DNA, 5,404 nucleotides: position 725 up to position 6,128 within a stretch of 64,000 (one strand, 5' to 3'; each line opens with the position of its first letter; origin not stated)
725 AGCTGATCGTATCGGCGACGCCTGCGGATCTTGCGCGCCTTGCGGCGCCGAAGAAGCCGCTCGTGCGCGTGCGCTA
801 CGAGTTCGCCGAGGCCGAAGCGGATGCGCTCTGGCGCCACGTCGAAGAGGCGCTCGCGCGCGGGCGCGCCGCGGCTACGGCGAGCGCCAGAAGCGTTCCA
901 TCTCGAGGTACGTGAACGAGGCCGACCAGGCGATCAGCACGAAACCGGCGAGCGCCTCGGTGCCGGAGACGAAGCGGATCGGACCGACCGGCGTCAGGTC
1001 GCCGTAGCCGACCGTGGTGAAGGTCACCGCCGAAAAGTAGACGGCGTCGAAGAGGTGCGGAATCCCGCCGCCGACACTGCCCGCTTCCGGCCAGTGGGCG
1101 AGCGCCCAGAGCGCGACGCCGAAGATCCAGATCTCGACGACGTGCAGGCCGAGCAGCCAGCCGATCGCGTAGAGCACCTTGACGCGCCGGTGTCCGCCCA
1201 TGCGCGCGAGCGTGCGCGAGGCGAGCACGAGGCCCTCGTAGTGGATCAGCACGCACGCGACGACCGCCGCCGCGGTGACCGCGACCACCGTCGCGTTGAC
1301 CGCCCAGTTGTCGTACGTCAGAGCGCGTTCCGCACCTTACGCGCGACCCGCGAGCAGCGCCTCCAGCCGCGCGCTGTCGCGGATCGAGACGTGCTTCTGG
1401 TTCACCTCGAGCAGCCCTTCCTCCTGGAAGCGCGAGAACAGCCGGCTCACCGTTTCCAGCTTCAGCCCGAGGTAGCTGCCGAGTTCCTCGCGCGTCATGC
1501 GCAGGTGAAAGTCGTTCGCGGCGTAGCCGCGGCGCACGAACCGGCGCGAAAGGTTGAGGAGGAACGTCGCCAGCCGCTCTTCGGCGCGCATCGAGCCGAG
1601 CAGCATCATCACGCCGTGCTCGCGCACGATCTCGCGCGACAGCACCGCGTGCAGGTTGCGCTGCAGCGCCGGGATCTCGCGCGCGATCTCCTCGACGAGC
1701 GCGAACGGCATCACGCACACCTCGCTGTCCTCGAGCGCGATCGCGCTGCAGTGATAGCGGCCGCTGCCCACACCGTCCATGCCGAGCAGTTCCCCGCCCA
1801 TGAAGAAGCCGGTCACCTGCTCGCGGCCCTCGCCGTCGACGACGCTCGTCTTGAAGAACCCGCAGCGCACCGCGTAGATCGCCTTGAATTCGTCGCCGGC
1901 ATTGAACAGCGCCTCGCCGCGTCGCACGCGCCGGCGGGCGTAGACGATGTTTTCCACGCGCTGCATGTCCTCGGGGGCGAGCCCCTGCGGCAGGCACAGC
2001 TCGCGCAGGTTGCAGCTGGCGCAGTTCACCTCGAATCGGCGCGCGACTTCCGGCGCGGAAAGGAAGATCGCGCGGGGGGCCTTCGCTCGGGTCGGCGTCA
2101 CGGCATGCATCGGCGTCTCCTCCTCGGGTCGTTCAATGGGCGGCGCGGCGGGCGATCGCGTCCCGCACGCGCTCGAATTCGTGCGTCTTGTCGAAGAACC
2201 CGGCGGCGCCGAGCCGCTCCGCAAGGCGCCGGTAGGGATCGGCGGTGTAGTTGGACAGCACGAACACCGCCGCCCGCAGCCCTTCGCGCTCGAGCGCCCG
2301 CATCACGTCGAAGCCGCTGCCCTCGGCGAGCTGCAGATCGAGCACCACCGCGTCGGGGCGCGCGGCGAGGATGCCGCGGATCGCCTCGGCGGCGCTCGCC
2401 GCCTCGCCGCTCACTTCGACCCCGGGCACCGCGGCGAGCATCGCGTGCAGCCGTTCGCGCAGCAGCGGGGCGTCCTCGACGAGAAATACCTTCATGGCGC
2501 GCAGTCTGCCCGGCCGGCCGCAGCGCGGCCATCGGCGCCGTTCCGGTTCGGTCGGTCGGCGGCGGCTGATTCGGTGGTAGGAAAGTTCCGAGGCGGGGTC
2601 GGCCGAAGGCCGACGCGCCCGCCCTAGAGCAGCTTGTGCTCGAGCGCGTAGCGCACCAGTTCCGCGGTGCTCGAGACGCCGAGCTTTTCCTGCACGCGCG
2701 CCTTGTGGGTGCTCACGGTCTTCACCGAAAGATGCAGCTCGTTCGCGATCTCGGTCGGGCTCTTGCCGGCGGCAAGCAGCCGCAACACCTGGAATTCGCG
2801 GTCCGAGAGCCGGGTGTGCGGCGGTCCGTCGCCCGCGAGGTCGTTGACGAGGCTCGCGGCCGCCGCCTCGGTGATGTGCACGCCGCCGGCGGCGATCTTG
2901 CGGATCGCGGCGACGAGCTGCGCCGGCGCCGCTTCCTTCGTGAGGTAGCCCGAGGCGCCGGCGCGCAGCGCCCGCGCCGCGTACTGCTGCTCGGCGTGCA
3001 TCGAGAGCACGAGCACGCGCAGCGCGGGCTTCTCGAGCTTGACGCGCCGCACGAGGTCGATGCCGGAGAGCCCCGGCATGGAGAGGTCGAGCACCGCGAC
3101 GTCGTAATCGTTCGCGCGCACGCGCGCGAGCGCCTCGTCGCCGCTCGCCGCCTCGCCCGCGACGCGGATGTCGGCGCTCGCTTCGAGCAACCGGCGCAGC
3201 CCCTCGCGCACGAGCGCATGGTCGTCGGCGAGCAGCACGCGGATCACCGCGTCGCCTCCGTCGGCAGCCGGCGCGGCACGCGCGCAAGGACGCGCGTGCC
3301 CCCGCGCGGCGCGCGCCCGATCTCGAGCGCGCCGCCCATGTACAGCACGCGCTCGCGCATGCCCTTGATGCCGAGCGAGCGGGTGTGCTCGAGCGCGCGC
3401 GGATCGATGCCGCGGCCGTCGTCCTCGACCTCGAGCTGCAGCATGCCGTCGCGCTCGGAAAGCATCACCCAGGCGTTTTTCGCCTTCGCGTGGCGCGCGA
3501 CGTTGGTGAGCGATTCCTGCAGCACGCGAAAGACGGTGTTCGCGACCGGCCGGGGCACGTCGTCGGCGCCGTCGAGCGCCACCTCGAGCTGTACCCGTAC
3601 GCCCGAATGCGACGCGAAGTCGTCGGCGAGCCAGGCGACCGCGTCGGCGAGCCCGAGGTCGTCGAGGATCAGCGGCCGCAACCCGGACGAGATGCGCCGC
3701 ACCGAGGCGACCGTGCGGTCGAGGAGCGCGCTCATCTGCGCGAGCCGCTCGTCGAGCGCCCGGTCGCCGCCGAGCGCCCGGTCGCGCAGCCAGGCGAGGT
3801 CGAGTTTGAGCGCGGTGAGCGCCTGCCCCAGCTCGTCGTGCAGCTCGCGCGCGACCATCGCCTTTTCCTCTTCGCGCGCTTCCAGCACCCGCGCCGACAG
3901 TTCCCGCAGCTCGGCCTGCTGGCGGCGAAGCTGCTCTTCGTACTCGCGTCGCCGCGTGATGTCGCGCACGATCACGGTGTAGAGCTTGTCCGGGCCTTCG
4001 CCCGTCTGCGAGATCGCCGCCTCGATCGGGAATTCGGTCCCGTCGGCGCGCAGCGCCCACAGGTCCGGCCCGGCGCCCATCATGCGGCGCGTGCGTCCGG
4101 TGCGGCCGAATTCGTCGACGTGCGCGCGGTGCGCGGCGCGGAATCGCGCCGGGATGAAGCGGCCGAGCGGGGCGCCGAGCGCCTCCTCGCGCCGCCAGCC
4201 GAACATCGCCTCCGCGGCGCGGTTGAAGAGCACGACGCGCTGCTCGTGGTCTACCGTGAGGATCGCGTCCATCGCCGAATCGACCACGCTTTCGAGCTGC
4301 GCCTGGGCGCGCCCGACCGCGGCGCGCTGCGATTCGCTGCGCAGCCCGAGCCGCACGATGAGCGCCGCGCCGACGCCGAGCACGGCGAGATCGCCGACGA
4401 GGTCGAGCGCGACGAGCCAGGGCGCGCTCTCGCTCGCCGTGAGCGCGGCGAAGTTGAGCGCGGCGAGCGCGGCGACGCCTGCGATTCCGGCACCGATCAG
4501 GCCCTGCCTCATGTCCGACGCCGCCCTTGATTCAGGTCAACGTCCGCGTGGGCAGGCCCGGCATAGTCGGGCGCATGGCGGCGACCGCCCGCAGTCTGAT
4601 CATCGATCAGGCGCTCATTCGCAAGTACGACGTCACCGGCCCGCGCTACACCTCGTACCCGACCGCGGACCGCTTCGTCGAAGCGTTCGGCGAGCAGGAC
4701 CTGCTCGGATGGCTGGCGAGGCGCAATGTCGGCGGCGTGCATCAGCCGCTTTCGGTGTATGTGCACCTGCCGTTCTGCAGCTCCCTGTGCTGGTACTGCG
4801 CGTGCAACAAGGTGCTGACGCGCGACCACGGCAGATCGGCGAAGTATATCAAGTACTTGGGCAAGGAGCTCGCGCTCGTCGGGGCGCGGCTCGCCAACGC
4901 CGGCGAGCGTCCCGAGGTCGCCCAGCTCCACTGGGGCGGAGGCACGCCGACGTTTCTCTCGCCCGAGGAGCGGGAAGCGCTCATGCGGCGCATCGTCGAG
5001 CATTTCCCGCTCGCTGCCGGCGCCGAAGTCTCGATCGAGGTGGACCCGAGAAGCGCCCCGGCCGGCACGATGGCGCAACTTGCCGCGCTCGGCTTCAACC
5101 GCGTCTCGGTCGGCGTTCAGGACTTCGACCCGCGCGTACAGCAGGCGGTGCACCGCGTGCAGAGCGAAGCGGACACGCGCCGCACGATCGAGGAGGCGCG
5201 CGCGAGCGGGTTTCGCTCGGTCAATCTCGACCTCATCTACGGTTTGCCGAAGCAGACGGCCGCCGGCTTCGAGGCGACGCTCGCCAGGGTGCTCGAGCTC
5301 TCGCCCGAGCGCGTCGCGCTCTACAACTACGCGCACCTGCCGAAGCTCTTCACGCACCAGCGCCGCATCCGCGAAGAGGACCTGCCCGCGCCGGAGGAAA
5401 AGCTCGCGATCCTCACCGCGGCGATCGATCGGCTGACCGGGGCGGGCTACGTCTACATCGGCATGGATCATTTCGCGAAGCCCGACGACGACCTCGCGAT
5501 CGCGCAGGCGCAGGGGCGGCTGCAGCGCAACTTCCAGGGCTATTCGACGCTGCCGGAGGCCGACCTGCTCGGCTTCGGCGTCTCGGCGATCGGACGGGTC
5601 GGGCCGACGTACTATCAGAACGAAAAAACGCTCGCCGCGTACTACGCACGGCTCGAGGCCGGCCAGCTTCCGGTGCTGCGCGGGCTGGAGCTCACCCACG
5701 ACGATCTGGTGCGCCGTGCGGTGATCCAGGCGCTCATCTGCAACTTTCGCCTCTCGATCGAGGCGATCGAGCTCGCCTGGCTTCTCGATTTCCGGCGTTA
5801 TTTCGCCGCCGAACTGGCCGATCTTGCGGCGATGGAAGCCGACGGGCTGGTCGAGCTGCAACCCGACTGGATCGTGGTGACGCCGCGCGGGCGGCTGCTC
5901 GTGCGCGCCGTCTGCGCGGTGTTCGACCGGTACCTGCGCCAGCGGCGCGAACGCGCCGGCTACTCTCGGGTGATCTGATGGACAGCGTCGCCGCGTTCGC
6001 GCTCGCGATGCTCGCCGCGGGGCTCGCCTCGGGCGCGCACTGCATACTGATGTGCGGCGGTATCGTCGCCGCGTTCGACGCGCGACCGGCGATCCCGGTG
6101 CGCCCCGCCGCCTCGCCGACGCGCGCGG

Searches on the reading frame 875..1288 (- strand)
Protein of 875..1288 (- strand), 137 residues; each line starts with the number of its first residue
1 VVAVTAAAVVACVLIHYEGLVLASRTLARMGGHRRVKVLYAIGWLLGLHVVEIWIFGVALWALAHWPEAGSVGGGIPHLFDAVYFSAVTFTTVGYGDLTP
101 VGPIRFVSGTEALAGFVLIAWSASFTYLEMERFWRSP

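Call 30: search_protein_families(library=pfam, proteins=[window:875-1288:-], max_evalue=0.00001)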
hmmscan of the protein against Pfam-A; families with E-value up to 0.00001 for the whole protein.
window:875-1288:- (137 aa): 1 family
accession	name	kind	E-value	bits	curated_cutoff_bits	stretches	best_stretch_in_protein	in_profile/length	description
PF07885.22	Ion_trans_2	-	1.8e-13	50.6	22.5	1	50-124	3-71/79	Ion channel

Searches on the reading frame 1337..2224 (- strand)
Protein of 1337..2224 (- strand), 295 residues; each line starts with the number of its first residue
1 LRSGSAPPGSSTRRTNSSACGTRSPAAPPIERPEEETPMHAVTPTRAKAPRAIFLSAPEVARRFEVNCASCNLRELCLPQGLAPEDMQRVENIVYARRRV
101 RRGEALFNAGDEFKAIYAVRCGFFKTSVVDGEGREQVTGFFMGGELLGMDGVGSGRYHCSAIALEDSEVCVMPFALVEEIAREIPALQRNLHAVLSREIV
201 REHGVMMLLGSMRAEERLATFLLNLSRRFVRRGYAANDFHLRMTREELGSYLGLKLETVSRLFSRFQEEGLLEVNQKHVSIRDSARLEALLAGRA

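Call 30: search_protein_families(library=pfam, proteins=[window:1337-2224:-], max_evalue=0.00001)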
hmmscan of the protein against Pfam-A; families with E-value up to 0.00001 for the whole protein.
window:1337-2224:- (295 aa): 3 families
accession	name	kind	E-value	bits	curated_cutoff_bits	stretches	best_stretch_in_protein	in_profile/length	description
PF13545.12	HTH_Crp_2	-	1e-18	67.5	27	1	216-290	1-70/70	Crp-like helix-turn-helix domain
PF00027.35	cNMP_binding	-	7.5e-15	55.1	27.5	1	98-181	2-86/89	Cyclic nucleotide-binding domain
PF00325.26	Crp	-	1e-12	48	21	1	241-272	1-32/32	Bacterial regulatory proteins, crp family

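Call 70: search_protein_families(library=ncbifam, proteins=[window:1337-2224:-], max_evalue=1e-10)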
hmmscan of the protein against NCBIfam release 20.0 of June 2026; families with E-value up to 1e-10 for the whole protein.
window:1337-2224:- (295 aa): 4 families
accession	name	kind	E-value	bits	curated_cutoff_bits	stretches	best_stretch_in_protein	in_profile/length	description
NF008365.0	PRK11161.1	subfamily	1.3e-67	227.7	228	1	65-290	17-242/250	fumarate/nitrate reduction transcriptional regulator Fnr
NF050806.1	TransRegFixKCaul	equivalog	8.7e-27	93.8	300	1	96-291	24-214/215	transcriptional regulator FixK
NF045989.1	TransRegFnrLRhodb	equivalog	3e-26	92.1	300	1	63-288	5-232/245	transcriptional regulator FnrL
NF008732.0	PRK11753.1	equivalog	2.4e-12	46.8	266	1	97-281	25-210/214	cAMP-activated global transcriptional regulator CRP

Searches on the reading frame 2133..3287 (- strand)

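Call 57: search_protein_families(library=pfam, proteins=[window:2133-3287:-], max_evalue=0.00001)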
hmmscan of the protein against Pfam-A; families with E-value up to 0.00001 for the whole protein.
window:2133-3287:- (384 aa): 1 family
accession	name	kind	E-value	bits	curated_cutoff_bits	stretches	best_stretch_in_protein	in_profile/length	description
PF00072.30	Response_reg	-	1.9e-15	57.4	30.2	1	267-378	1-110/111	Response regulator receiver domain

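Call 70: search_protein_families(library=ncbifam, proteins=[window:2133-3287:-], max_evalue=1e-10)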
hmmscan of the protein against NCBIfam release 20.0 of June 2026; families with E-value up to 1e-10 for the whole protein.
window:2133-3287:- (384 aa): 6 families
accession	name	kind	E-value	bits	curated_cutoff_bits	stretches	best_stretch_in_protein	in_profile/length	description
NF007935.0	PRK10651.1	equivalog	4.8e-14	52.1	250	1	265-383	7-125/216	two-component system response regulator NarL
NF007708.0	PRK10403.1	equivalog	5e-13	49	343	1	264-381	6-123/215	nitrate/nitrite response regulator protein NarP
NF047785.1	respo_reg_MadR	equivalog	1.1e-12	47.8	300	1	265-367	1-106/209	MadR family response regulator transcription factor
NF008677.0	PRK11697.1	equivalog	9.3e-12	44.8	246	1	265-344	2-81/238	two-component system response regulator BtsR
NF007018.1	PRK09483.1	equivalog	2.2e-11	43.8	280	1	265-378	2-115/217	UvrY/SirA/GacA family response regulator transcription factor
NF052445.1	RespRegMctR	equivalog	6.8e-11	42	300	1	265-379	2-116/205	two-component system response regulator MctR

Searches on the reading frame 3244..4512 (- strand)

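Call 30: search_protein_families(library=pfam, proteins=[window:3244-4512:-], max_evalue=0.00001)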
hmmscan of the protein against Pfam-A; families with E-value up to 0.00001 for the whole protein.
window:3244-4512:- (422 aa): 6 families
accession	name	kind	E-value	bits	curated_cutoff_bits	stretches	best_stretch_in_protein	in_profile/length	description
PF02518.31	HATPase_c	-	9.5e-14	52.2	26.4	1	325-414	4-109/111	Histidine kinase-, DNA gyrase B-, and HSP90-like ATPase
PF00989.32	PAS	-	1.4e-13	51.3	22.6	1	72-185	2-113/113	PAS fold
PF07730.19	HisKA_3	-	3.2e-12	47.3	24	1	216-281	1-66/68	Histidine kinase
PF13426.13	PAS_9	-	4.4e-10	40.2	27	1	82-186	2-102/103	PAS domain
PF08448.16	PAS_4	-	7.8e-10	39.4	23.1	1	77-190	1-110/110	PAS fold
PF13188.13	PAS_8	-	7.4e-08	32.5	21.8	1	72-121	2-48/65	PAS domain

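Call 70: search_protein_families(library=ncbifam, proteins=[window:3244-4512:-], max_evalue=1e-10)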
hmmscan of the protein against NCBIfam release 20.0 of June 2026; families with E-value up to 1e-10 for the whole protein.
window:3244-4512:- (422 aa): 10 families
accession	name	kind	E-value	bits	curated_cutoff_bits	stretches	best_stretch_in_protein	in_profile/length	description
NF052443.1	SensHisKinMctS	equivalog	1e-43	149.4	700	1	198-416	232-450/457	two-component system sensor histidine kinase MctS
NF008649.0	PRK11644.1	equivalog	5.5e-39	134.3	408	1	184-415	271-497/499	signal transduction histidine-protein kinase/phosphatase UhpB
NF052531.1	Strep_LiaS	equivalog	3e-25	89.2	450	1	211-413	127-326/328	envelope stress sensor histidine kinase LiaS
NF007896.0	PRK10600.1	equivalog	3.4e-23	82.2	578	1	215-409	389-580/598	nitrate/nitrite two-component system sensor histidine kinase NarX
NF008184.0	PRK10935.1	equivalog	7.5e-23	81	553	1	215-413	362-558/565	nitrate/nitrite two-component system sensor histidine kinase NarQ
NF041777.1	sens_FixL_Rhizob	equivalog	2.2e-20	72.8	850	1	65-268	117-310/485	sensor protein FixL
NF047786.1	his_kin_MadS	equivalog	1.6e-19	70.4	500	1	189-413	205-434/434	MadS family sensor histidine kinase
TIGR00229.1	sensory_box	domain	9.3e-19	67.8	22.9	1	70-195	4-126/126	PAS domain S-box protein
NF008467.0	PRK11359.1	equivalog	3.1e-12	45.3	857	1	76-197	17-137/800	oxygen-sensing cyclic-di-GMP phosphodiesterase DosP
NF047322.1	HK_morpho_MacS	equivalog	4.3e-12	45.9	300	1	195-413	163-367/367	MacS family sensor histidine kinase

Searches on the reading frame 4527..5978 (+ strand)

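Call 30: search_protein_families(library=pfam, proteins=[window:4527-5978:+], max_evalue=0.00001)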
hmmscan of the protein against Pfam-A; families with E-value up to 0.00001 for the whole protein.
window:4527-5978:+ (483 aa): 2 families
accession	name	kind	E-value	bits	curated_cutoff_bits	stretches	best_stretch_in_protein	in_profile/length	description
PF04055.27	Radical_SAM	-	1.5e-22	81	29.5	1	78-253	1-164/166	Radical SAM superfamily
PF06969.22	HemN_C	-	1.1e-10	41.8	24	1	389-458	1-67/67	HemN C-terminal domain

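Call 70: search_protein_families(library=ncbifam, proteins=[window:4527-5978:+], max_evalue=1e-10)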
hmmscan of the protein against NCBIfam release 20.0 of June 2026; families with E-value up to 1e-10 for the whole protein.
window:4527-5978:+ (483 aa): 15 families
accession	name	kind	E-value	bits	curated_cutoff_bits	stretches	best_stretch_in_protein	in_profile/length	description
TIGR00538.1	hemN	equivalog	4.5e-178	592.7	324.95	1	26-483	3-454/454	oxygen-independent coproporphyrinogen III oxidase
NF006067.1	PRK08208.1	equivalog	1.3e-49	169.3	380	1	72-457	33-405/427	STM4012 family radical SAM protein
TIGR04107.1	rSAM_HutW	equivalog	9e-48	163.1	400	1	74-457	39-405/419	heme anaerobic degradation radical SAM methyltransferase ChuW/HutW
TIGR00539.1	hemN_rel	equivalog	5.9e-42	144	205.4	1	76-396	2-302/361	radical SAM family heme chaperone HemW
TIGR03994.1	rSAM_HemZ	equivalog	1.2e-34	120.2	321.4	1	73-267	83-275/401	coproporphyrinogen dehydrogenase HemZ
NF006385.0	PRK08629.1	equivalog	4.4e-27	94.9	355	1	77-459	55-406/439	coproporphyrinogen III oxidase family protein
NF006061.0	PRK08207.1-4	equivalog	1.8e-23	83.1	702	1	71-265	170-365/501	coproporphyrinogen III oxidase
NF006064.0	PRK08207.2-2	equivalog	2.1e-23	83.1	504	1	74-269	144-339/465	coproporphyrinogen III oxidase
NF006066.0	PRK08207.2-5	equivalog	3.3e-23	82.1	1117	1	73-268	189-384/518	coproporphyrinogen III oxidase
NF005133.0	PRK06582.1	equivalog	2.6e-22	79.4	597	1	73-268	10-199/390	coproporphyrinogen III oxidase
NF006060.0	PRK08207.1-3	equivalog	9.3e-21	74.1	653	1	72-266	147-342/477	coproporphyrinogen III oxidase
NF006059.0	PRK08207.1-1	equivalog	4.8e-17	61.8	1012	1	73-267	170-365/496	coproporphyrinogen III oxidase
NF004567.0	PRK05904.1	equivalog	1.2e-16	60.9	355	1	77-268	9-192/353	coproporphyrinogen III oxidase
NF006063.0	PRK08207.2-1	equivalog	1.5e-13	50.2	1074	1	75-268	193-386/518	coproporphyrinogen III oxidase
NF006062.0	PRK08207.1-5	equivalog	3.1e-13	49.4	1007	1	74-268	148-343/476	coproporphyrinogen III oxidase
